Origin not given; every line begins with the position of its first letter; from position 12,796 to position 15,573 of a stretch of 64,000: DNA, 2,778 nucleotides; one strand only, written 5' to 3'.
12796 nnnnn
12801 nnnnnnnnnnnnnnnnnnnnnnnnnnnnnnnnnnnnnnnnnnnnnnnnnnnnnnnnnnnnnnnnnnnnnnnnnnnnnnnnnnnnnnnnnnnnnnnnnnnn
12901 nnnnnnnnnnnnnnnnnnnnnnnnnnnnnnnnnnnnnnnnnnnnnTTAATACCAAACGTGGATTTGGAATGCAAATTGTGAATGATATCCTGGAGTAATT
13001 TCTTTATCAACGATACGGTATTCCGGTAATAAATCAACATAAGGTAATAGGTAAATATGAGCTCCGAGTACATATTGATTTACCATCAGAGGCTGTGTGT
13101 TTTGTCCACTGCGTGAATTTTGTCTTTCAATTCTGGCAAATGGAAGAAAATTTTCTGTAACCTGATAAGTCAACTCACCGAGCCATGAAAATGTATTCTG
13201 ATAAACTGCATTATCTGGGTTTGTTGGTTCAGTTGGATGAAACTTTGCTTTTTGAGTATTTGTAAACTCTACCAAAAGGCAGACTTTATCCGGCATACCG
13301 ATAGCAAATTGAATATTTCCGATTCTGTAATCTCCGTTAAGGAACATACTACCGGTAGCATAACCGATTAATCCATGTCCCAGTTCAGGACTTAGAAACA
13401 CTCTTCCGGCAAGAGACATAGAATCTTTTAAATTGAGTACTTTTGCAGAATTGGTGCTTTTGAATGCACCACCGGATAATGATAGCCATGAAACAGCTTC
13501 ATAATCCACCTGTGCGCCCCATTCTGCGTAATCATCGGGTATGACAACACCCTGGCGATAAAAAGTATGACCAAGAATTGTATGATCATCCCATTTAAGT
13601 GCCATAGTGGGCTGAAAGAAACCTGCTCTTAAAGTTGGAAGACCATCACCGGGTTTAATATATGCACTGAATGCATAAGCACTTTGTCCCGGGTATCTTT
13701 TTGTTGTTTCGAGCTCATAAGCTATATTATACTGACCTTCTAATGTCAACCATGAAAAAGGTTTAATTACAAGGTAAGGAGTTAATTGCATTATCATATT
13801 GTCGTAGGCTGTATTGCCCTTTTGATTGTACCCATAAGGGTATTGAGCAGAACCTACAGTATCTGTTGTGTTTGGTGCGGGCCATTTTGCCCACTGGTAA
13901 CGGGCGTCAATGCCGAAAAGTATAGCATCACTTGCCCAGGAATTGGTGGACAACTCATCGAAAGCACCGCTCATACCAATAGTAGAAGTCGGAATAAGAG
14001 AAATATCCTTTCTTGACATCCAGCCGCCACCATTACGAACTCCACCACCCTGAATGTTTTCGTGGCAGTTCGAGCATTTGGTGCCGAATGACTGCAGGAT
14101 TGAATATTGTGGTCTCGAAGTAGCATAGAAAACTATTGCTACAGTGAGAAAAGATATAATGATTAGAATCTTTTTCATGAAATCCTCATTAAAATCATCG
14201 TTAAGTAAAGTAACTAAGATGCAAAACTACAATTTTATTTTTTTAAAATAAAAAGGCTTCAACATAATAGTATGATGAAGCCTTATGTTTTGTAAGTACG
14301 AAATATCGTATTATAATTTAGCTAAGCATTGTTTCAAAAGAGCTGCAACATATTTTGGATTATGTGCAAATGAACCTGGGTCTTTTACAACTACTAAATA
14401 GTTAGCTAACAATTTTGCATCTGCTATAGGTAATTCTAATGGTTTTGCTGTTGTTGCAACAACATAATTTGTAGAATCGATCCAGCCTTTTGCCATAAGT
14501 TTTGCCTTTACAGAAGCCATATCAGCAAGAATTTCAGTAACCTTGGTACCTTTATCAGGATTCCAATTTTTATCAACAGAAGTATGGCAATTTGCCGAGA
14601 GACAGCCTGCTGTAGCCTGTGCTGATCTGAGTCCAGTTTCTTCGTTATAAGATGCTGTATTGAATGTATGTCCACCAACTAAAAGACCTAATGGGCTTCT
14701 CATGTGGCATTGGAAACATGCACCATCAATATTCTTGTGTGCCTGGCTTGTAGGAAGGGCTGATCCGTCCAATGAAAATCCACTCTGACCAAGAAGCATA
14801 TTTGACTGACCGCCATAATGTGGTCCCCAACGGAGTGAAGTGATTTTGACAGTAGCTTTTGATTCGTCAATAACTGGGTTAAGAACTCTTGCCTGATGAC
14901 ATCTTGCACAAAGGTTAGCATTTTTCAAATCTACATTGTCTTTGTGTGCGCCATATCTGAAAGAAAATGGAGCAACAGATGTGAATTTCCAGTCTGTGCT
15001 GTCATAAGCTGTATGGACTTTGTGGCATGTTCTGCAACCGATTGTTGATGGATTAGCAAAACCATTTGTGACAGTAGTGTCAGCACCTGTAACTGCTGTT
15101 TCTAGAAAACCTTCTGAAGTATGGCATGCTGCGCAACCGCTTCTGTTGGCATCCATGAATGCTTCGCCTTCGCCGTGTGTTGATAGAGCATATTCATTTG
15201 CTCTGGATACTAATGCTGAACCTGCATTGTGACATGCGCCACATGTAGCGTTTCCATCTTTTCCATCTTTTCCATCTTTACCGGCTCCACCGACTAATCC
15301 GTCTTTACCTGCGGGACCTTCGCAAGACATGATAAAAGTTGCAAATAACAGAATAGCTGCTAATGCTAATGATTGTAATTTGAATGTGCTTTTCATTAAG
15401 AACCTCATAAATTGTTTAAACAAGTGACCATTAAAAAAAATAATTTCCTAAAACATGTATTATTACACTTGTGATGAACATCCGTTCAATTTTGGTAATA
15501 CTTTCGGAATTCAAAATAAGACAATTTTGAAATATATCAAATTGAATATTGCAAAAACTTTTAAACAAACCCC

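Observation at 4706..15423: Complete candidate envelope-spanning electron conduit: 48 heme-c motifs, three quinol-oxidising routes and a cytochrome-porin in one island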

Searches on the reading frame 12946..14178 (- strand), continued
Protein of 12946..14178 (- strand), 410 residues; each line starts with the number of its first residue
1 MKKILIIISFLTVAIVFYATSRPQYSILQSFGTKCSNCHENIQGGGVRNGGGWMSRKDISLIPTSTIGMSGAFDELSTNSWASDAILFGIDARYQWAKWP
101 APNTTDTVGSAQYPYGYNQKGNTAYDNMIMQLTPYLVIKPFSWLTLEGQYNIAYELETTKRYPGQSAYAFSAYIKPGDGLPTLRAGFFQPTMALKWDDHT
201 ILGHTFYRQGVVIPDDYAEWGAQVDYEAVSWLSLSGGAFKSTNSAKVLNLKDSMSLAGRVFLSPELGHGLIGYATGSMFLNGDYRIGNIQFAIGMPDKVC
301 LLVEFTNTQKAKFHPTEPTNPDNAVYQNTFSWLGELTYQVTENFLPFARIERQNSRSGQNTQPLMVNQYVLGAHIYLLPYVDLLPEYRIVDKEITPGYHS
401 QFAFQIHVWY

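Call 65: search_protein_families(library=ncbifam, alignment_id=A1, max_evalue=1)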
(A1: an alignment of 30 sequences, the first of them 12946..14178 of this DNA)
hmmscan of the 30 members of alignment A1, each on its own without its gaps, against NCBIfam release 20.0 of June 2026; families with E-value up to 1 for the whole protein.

A. member 1, window:12946-14178:- (410 aa): 2 families
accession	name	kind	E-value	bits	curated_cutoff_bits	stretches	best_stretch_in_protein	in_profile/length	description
NF041028.1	decahem_GSU2203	exception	0.083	12.1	325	1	21-45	277-301/317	GSU2203 family decaheme c-type cytochrome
TIGR03962.1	mycofact_rSAM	equivalog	0.15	11.2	265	1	173-243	60-125/339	mycofactocin radical SAM maturase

B. families by the number of members that match (of 30 scanned): 5 families
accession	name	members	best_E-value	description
NF041028.1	decahem_GSU2203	3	0.041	GSU2203 family decaheme c-type cytochrome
TIGR01153.1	psbC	1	0.026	photosystem II reaction center protein CP43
TIGR03962.1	mycofact_rSAM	1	0.15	mycofactocin radical SAM maturase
TIGR03980.1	prismane_assoc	1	0.16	hybrid cluster protein-associated redox disulfide domain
NF003787.0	PRK05379.1-4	1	0.17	bifunctional nicotinamide-nucleotide adenylyltransferase/Nudix hydroxylase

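Call 76: find_encoding_contigs(protein=P0086, flank=8000, max_places=1)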
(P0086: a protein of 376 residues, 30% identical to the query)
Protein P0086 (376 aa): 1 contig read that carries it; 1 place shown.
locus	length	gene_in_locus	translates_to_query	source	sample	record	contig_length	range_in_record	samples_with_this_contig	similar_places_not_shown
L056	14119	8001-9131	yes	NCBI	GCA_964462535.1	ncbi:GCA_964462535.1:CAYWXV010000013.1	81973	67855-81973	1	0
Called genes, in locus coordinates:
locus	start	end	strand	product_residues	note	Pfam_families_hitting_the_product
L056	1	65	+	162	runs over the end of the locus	PF00903:Glyoxalase, PF18029:Glyoxalase_6 (weak)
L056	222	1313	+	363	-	PF01758:SBF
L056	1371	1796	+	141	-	PF01451:LMWPc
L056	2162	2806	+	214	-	-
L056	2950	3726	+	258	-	-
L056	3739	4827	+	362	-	PF00144:Beta-lactamase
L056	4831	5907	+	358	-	PF02016:Peptidase_S66, PF17676:Peptidase_S66C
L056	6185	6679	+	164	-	PF16694:Cytochrome_P460 (weak)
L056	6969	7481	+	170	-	PF16694:Cytochrome_P460 (weak)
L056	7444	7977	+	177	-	PF00355:Rieske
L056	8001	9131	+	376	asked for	-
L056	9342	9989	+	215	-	PF04264:YceI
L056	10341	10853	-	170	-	PF02566:OsmC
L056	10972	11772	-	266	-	PF01925:TauE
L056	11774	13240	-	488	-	PF00753:Lactamase_B, PF00581:Rhodanese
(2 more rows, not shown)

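Call 77: find_encoding_contigs(protein=P0084, flank=8000, max_places=1)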
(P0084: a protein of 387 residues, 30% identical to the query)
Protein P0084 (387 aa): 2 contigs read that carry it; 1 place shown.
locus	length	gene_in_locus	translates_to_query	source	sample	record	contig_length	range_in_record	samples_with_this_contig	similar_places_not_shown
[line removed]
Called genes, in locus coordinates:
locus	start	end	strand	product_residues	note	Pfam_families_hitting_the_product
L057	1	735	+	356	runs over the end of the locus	PF01758:SBF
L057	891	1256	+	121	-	PF01451:LMWPc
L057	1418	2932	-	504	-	-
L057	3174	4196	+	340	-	PF25852:DUF6242_C (faint), PF15902:Sortilin-Vps10 (faint), PF13088:BNR_2 (weak), PF02012:BNR (faint)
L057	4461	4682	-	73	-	-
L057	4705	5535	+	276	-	PF00106:adh_short, PF13561:adh_short_C2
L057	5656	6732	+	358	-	PF02016:Peptidase_S66, PF17676:Peptidase_S66C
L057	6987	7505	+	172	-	PF16694:Cytochrome_P460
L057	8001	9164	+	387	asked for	-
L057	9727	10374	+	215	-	PF04264:YceI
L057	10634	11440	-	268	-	PF01925:TauE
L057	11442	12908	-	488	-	PF00753:Lactamase_B, PF00581:Rhodanese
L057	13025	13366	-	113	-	PF00581:Rhodanese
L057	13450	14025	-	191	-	PF07638:Sigma70_ECF (weak), PF04542:Sigma70_r2, PF08281:Sigma70_r4_2, PF04545:Sigma70_r4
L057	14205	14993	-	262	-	PF13489:Methyltransf_23 (weak), PF08241:Methyltransf_11, PF08242:Methyltransf_12, PF13649:Methyltransf_25, PF13847:Methyltransf_31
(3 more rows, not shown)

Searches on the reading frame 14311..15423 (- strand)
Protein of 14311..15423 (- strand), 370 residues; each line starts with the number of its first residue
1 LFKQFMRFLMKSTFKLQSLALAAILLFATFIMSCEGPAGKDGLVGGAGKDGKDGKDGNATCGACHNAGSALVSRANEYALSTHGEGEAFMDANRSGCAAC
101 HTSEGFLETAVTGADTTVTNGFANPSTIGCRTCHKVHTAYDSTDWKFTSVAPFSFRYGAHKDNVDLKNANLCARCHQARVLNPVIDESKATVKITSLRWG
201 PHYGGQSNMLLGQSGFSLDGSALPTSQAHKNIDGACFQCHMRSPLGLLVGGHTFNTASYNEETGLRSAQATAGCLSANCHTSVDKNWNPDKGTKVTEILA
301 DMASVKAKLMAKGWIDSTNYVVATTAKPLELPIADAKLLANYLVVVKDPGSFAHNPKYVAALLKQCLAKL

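Call 5: search_protein_families(library=pfam, proteins=[window:14311-15423:-], max_evalue=0.01)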
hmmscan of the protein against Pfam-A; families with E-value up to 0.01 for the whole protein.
window:14311-15423:- (370 aa): 4 families
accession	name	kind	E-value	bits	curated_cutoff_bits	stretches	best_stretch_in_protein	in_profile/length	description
PF22113.1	Mtrc-MtrF_II-IV_dom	-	3.6e-08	33.5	30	1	58-108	120-170/176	Outer membrane cytochrome MtrC/MtrF-like, domains II/IV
PF09699.15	Paired_CXXCH_1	-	1.4e-05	25.2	20.6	0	55-67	26-38/41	Doubled CXXCH motif (Paired_CXXCH_1)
PF14522.11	Cytochrome_C7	-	7.7e-05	22.9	24.8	0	92-177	11-67/67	Cytochrome c7 and related cytochrome c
PF14537.11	Cytochrom_c3_2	-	0.0034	18.3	25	0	58-176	6-78/79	Cytochrome c3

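Call 6: search_protein_families(library=ncbifam, proteins=[window:14311-15423:-], max_evalue=0.01)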
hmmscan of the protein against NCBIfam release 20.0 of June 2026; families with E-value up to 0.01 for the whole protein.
window:14311-15423:- (370 aa): 5 families
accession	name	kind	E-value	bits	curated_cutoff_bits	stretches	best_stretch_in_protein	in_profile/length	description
TIGR03146.1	cyt_nit_nrfB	equivalog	0.001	19.4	166.6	0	64-142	53-124/145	cytochrome c nitrite reductase pentaheme subunit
NF008659.0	PRK11659.1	equivalog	0.0011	18.7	184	0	55-142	72-150/188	cytochrome c nitrite reductase pentaheme subunit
NF045713.1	CxxCH_16_HmcA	equivalog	0.0011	17.6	400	1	58-177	76-182/541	sulfate respiration complex hexadecaheme cytochrome HmcA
TIGR03508.1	decahem_SO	subfamily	0.0015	18.1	192.2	0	57-144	33-111/258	DmsE family decaheme c-type cytochrome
TIGR01905.1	paired_CXXCH_1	subfamily_domain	0.0091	15.9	25.2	0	163-178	23-38/41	doubled CXXCH domain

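Call 67: search_solved_structures(query=window:14311-15423:-, max_evalue=1)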
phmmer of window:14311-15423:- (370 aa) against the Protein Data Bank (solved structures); distinct sequences matched with E-value up to 1: 1.
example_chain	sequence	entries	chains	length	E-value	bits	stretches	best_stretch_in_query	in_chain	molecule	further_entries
8izl_D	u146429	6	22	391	0.46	12.7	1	173-355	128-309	Phosphoprotein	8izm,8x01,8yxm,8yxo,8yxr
